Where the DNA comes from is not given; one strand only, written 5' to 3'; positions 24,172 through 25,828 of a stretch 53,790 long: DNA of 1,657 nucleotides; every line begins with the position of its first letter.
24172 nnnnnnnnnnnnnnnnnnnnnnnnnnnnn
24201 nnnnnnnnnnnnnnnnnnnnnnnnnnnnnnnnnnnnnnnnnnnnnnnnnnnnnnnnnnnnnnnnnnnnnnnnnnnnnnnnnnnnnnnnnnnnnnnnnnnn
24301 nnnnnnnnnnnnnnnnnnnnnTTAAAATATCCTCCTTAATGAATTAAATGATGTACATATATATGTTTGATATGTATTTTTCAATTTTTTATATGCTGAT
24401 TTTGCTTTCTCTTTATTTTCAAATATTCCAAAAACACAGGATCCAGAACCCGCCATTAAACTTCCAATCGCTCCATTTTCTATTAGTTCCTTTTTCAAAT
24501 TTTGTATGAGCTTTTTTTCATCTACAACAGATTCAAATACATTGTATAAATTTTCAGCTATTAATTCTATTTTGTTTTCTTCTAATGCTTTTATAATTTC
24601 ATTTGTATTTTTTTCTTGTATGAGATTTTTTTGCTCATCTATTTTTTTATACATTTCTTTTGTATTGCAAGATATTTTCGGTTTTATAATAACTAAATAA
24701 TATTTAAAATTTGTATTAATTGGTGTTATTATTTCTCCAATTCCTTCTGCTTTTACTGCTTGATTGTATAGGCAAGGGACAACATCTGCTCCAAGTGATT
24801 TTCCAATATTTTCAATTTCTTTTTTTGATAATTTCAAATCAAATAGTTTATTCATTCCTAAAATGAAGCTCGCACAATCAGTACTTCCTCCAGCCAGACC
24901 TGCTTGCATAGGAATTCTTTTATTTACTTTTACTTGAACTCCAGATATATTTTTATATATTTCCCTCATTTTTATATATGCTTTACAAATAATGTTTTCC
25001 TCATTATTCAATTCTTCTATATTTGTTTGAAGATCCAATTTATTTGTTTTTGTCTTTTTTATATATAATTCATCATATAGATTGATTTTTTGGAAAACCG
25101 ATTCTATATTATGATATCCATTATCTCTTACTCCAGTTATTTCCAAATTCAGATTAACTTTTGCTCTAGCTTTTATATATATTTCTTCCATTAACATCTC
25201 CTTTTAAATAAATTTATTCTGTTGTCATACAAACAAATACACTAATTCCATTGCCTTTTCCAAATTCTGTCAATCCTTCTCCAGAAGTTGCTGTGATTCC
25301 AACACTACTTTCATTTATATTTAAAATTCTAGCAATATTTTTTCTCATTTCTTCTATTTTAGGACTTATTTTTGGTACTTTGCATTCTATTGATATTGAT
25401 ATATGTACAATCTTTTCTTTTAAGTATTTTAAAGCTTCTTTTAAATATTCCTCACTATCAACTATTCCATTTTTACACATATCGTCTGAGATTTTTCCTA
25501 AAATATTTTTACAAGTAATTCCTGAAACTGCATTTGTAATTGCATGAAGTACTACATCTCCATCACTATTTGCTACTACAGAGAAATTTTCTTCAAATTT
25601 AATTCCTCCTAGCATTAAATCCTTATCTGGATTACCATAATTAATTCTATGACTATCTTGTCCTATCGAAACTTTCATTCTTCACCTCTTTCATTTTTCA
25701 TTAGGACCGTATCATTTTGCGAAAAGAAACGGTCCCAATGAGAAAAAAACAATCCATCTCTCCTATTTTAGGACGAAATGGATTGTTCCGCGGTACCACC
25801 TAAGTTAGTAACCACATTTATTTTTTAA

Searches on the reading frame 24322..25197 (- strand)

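Call 45: search_protein_families(library=pfam, proteins=[window:24322-25197:-])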
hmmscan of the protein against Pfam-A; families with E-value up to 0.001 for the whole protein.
window:24322-25197:- (291 aa): 3 families
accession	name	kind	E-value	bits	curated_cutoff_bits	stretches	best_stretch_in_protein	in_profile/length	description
PF00288.32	GHMP_kinases_N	-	1.2e-14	54.7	22.3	1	68-145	1-86/87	GHMP kinases N terminal domain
PF08544.19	GHMP_kinases_C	-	2.3e-13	50.8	21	1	201-276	1-83/85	GHMP kinases C terminal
PF22700.2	MVD-like_N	-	7.5e-05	22.9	27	1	49-133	45-129/157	Diphosphomevalonate decarboxylase-like N-terminal domain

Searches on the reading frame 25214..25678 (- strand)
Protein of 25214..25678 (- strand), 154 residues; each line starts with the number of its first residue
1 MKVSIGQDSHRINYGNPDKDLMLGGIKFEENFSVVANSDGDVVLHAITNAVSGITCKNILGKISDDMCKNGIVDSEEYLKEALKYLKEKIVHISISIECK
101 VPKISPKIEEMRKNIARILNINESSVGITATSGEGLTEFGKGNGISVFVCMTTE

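Call 45: search_protein_families(library=pfam, proteins=[window:25214-25678:-])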
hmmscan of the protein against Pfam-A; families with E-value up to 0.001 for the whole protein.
window:25214-25678:- (154 aa): 1 family
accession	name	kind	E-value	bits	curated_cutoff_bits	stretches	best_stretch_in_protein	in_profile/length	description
PF02542.21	YgbB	-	4e-36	125.1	26.7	1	1-152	1-153/155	YgbB family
